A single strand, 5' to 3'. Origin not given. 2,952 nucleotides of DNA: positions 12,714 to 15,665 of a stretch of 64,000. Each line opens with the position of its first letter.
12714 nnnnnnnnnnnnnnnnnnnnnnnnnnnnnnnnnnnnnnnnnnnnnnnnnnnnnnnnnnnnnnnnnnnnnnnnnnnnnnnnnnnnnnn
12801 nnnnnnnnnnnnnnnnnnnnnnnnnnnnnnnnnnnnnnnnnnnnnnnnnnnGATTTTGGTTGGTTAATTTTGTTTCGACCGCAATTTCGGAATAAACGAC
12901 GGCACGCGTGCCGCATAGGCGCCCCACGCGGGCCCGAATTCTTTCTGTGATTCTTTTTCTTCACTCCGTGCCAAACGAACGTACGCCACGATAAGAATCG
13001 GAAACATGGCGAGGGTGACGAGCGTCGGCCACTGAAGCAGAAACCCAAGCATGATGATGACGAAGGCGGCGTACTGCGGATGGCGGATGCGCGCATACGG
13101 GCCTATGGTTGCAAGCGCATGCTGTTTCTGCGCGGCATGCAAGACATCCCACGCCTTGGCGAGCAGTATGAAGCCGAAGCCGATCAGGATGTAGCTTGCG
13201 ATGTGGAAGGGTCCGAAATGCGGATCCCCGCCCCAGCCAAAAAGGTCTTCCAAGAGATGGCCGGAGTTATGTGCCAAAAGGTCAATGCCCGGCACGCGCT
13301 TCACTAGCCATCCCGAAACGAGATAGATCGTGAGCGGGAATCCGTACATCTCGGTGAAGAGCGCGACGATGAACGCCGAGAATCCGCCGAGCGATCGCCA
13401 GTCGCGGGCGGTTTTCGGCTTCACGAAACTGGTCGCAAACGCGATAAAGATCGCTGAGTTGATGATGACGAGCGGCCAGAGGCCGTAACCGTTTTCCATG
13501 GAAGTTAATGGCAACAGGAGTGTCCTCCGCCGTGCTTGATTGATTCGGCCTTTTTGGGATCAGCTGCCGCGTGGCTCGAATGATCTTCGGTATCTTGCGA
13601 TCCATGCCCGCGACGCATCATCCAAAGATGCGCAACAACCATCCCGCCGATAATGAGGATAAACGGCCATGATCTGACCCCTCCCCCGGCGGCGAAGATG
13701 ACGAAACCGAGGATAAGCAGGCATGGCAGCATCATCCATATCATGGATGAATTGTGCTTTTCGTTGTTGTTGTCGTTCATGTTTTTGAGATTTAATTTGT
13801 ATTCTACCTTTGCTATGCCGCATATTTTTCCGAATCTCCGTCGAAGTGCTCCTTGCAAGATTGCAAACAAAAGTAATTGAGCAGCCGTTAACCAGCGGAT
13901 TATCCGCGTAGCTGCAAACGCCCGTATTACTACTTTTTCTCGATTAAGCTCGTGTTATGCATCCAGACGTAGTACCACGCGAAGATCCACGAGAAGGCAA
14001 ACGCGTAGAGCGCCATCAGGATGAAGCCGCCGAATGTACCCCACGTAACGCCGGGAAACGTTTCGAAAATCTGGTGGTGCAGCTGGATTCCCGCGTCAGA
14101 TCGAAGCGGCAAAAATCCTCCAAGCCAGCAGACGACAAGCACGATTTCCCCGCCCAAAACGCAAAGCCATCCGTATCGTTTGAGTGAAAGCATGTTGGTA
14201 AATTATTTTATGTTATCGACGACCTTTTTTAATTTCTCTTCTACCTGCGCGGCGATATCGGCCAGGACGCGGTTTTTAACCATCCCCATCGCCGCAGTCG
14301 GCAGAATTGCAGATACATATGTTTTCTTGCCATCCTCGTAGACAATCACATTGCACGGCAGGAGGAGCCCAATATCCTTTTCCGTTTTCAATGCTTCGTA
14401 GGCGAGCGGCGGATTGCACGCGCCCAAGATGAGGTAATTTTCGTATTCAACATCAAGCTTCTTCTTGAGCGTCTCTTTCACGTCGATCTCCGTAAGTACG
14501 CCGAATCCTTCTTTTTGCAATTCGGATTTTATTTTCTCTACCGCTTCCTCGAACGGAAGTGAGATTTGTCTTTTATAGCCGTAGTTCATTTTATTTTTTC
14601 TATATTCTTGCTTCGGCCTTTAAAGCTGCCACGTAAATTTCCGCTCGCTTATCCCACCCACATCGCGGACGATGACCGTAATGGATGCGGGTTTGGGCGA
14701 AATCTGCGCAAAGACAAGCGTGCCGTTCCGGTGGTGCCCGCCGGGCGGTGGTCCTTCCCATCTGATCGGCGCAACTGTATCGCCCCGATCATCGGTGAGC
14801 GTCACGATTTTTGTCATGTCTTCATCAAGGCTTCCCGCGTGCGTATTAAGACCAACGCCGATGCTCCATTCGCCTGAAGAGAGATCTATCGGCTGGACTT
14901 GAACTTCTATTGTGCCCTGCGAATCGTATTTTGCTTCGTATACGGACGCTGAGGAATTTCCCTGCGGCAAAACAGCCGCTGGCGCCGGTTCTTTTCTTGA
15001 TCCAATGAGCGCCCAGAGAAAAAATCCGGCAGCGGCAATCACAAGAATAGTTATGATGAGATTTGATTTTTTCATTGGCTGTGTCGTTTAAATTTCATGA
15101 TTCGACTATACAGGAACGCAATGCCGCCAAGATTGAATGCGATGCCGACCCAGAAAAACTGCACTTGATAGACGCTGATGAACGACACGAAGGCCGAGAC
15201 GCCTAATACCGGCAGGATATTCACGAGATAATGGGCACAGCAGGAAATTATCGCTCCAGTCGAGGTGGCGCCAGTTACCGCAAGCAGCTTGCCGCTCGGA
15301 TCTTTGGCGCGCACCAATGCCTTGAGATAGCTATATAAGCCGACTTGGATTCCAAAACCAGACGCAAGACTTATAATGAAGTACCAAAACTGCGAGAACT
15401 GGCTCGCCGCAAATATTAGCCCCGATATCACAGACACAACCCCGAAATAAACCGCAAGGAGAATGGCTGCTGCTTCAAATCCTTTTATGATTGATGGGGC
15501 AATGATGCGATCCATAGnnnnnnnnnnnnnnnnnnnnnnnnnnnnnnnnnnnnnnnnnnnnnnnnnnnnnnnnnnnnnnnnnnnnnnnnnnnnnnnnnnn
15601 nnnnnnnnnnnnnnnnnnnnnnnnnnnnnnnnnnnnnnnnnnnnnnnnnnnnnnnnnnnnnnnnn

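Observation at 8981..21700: A GC-rich island of about 12.6 kb, all on one strand, abutting tRNA-Gln: copper-efflux and thiol-redox cargo, probably horizontally acquired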

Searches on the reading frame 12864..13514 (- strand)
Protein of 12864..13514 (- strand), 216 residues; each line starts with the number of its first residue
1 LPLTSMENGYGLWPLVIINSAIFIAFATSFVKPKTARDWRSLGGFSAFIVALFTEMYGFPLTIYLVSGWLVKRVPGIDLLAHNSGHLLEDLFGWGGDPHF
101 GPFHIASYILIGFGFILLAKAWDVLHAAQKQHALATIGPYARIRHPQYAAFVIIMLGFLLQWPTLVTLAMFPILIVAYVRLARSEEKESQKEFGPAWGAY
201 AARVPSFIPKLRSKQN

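Call 5: search_protein_families(library=pfam, proteins=[window:12864-13514:-], max_evalue=0.01)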
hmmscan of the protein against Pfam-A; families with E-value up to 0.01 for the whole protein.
window:12864-13514:- (216 aa): 2 families
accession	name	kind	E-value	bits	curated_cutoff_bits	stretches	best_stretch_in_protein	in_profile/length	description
PF04140.19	ICMT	-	3.8e-07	30.9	24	1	108-186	9-90/95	Isoprenylcysteine carboxyl methyltransferase (ICMT) family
PF04191.18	PEMT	-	1.7e-06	28.9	25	1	129-194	37-103/105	Phospholipid methyltransferase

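Call 55: search_protein_families(library=ncbifam, proteins=[window:12864-13514:-], max_evalue=0.001)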
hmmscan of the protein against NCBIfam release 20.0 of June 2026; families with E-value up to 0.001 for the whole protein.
window:12864-13514:- (216 aa): 2 families
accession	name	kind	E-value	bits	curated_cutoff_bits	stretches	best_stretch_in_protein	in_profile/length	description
NF040696.1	isopcys_mtase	equivalog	2.7e-10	40.4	160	1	118-210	96-189/190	protein-S-isoprenylcysteine O-methyltransferase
TIGR04571.1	LmtA_Leptospira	exception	4.3e-08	33.2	325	1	137-213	91-168/252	lipid A Kdo2 1-phosphate O-methyltransferase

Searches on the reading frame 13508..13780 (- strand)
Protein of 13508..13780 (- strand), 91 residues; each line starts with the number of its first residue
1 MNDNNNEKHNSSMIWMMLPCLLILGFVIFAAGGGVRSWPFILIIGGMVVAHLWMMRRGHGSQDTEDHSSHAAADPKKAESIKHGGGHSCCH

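Call 93: search_protein_families(library=pfam, proteins=[window:13508-13780:-], max_evalue=10)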
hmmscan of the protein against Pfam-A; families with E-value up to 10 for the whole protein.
seq(91 aa): 6 families
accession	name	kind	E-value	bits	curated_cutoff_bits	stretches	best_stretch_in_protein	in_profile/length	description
PF11666.13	DUF2933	-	0.033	14.8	21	1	37-68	22-51/52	Protein of unknown function (DUF2933)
PF13829.11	DUF4191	-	0.074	12.9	30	1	7-57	19-72/219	Domain of unknown function (DUF4191)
PF20990.2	DUF2207_C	-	0.13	12.4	33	1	3-58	129-187/247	Predicted membrane protein (DUF2207) C-terminal domain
PF13400.11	Tad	-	0.14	12.9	22.3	1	14-34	7-26/47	Putative Flp pilus-assembly TadE/G-like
PF03918.19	CcmH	-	0.16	11.6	25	1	38-70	102-134/143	Cytochrome C biogenesis protein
PF03597.20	FixS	-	0.98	9.7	23.1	1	12-31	1-20/44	Cytochrome oxidase maturation protein cbb3-type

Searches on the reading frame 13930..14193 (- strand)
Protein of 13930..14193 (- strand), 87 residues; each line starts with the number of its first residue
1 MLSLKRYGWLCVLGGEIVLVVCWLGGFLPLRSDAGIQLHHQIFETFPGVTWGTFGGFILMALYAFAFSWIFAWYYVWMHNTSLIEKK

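Call 5: search_protein_families(library=pfam, proteins=[window:13930-14193:-], max_evalue=0.01)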
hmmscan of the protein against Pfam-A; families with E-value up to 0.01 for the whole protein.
window:13930-14193:- (87 aa): 1 family
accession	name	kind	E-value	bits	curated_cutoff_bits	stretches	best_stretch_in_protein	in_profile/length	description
PF01235.23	Na_Ala_symp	-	0.00048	20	24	1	19-85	257-320/392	Sodium:alanine symporter family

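Call 25: search_protein_families(library=ncbifam, proteins=[window:13930-14193:-], max_evalue=0.01)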
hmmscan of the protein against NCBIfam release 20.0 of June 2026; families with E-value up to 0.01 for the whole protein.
window:13930-14193:- (87 aa): 0 families

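Call 87: search_protein_families(library=phrogs, proteins=[window:13930-14193:-], max_evalue=0.001)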
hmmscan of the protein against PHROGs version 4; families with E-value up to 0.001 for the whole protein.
window:13930-14193:- (87 aa): 0 families

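Call 93: search_protein_families(library=pfam, proteins=[window:13930-14193:-], max_evalue=10)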
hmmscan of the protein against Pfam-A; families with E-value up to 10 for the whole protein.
window:13930-14193:- (87 aa): 3 families
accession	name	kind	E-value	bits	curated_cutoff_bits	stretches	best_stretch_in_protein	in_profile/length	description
PF01235.23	Na_Ala_symp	-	0.00048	20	24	1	19-85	257-320/392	Sodium:alanine symporter family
PF04341.17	DUF485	-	0.59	10.6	28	1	57-82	53-78/88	Protein of unknown function, DUF485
PF20485.3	DUF6724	-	1.6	9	27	1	36-65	4-33/64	Family of unknown function (DUF6724)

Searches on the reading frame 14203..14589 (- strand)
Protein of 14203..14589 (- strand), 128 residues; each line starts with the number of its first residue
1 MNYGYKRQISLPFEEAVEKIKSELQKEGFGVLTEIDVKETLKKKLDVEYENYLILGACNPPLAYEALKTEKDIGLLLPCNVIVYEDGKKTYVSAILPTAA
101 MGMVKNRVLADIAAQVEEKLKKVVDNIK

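Call 5: search_protein_families(library=pfam, proteins=[window:14203-14589:-], max_evalue=0.01)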
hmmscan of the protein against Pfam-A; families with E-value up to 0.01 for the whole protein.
window:14203-14589:- (128 aa): 1 family
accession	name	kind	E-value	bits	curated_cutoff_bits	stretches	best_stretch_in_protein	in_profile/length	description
PF03625.19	DUF302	-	1.8e-25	89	23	1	35-97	1-63/63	Domain of unknown function DUF302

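Call 55: search_protein_families(library=ncbifam, proteins=[window:14203-14589:-], max_evalue=0.001)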
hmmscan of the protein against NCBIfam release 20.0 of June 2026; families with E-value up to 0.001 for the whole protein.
window:14203-14589:- (128 aa): 0 families

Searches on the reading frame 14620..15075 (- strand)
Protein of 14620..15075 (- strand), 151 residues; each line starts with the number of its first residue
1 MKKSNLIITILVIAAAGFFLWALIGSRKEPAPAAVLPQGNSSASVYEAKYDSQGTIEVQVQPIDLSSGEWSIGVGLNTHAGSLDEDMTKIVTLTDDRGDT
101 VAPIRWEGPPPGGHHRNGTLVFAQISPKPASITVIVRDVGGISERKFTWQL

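Call 5: search_protein_families(library=pfam, proteins=[window:14620-15075:-], max_evalue=0.01)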
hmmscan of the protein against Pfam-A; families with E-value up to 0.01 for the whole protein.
window:14620-15075:- (151 aa): 0 families

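Call 25: search_protein_families(library=ncbifam, proteins=[window:14620-15075:-], max_evalue=0.01)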
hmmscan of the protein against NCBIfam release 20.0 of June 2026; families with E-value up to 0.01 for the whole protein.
window:14620-15075:- (151 aa): 0 families

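Call 73: find_homologous_proteins(query=window:14620-15075:-, max_evalue=0.00001)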
Query window:14620-15075:- (151 aa): 30 proteins with E <= 0.00001 among 113 candidates.
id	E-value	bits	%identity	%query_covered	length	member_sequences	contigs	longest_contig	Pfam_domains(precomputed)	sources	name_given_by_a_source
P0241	1.7e-94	332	100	100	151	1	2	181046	-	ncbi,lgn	-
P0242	1.8e-70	254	73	100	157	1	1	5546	-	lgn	-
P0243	1.1e-65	238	72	100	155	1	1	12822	-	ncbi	-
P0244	1.8e-62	228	66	100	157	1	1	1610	-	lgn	-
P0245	5.6e-57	210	65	100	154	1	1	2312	-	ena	-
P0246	3.8e-52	194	57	100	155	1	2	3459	-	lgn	-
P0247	2.8e-49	185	55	99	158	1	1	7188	-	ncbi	-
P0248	5.8e-47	177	48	100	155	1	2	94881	-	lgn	-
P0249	1.4e-44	170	51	100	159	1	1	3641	-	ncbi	-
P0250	7.9e-43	164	56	100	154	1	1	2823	-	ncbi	-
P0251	9.6e-43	164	54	100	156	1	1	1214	-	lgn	-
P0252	9.8e-43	164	55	100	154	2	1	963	-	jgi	-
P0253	1.6e-41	160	51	100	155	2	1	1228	-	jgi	jgi:hypothetical protein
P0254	7.8e-41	158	52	100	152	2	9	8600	-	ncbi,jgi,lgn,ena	jgi:hypothetical protein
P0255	4.4e-40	155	53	100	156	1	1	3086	-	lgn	-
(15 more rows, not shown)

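Call 78: predict_structure(alignment_id=A6)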
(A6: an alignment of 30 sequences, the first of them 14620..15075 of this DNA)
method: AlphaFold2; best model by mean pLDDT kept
length: 151 residues; sequences in the alignment: 30
mean_pLDDT: 88.3   pTM: 0.68
mean pLDDT of the five models: 88.3, 87.9, 87.2, 86.9, 86.4
residues with pLDDT >= 90: 108; 70-90: 21; 50-70: 8; < 50: 14
segments of 3 or more residues with pLDDT < 50: 29-42
pLDDT, mean of each block of 10 residues (from residue 1): 77 89 64 44 79 98 95 97 96 98 98 97 96 98 98 93
secondary structure, 60 per line:
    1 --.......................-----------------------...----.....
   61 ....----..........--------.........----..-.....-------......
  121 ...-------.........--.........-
elements in order: H3-25 E49-51 E56-64 E69-78 H87-90 E91-95 E103-107 E115-123 E131-139 E142-150

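Call 93: search_protein_families(library=pfam, proteins=[window:14620-15075:-], max_evalue=10)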
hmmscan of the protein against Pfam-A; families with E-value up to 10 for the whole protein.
window:14620-15075:- (151 aa): 0 families

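Call 95: find_encoding_contigs(protein=P0241, flank=10000, max_places=4)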
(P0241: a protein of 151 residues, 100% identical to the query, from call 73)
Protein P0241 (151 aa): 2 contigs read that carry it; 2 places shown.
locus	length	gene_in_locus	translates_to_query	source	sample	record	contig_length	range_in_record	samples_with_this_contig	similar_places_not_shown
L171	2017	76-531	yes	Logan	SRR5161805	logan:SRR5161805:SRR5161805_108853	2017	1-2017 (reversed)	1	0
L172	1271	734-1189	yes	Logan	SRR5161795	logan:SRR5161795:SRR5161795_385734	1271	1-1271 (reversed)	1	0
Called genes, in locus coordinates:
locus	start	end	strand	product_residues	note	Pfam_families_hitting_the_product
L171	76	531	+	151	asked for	-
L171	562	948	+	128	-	PF03625:DUF302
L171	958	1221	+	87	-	-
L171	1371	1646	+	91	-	-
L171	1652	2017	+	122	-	?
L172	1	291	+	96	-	?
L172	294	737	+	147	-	-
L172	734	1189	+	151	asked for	-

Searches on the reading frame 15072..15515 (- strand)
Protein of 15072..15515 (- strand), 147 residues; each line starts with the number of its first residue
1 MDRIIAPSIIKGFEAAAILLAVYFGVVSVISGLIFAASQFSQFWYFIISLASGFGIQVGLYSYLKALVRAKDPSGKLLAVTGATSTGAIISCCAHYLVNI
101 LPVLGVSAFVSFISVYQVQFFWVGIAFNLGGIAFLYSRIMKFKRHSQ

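Call 5: search_protein_families(library=pfam, proteins=[window:15072-15515:-], max_evalue=0.01)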
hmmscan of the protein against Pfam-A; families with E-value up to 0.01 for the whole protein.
window:15072-15515:- (147 aa): 0 families

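Call 25: search_protein_families(library=ncbifam, proteins=[window:15072-15515:-], max_evalue=0.01)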
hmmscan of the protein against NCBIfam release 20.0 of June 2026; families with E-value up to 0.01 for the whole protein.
window:15072-15515:- (147 aa): 0 families

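Call 47: search_solved_structures(query=A2, max_evalue=1)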
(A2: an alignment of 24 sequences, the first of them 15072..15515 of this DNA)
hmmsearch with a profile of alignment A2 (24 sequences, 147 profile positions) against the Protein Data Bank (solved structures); distinct sequences matched with E-value up to 1: 0.

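Call 93: search_protein_families(library=pfam, proteins=[window:15072-15515:-], max_evalue=10)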
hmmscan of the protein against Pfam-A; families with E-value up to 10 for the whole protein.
window:15072-15515:- (147 aa): 2 families
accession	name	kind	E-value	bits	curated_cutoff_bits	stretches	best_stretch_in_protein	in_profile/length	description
PF06380.16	DUF1072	-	0.17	12.2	25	1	78-94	12-28/39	Protein of unknown function (DUF1072)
PF18160.6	SLATT_5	-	0.19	11.5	29.5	1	41-87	30-75/192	SMODS and SLOG-associating 2TM effector domain family 5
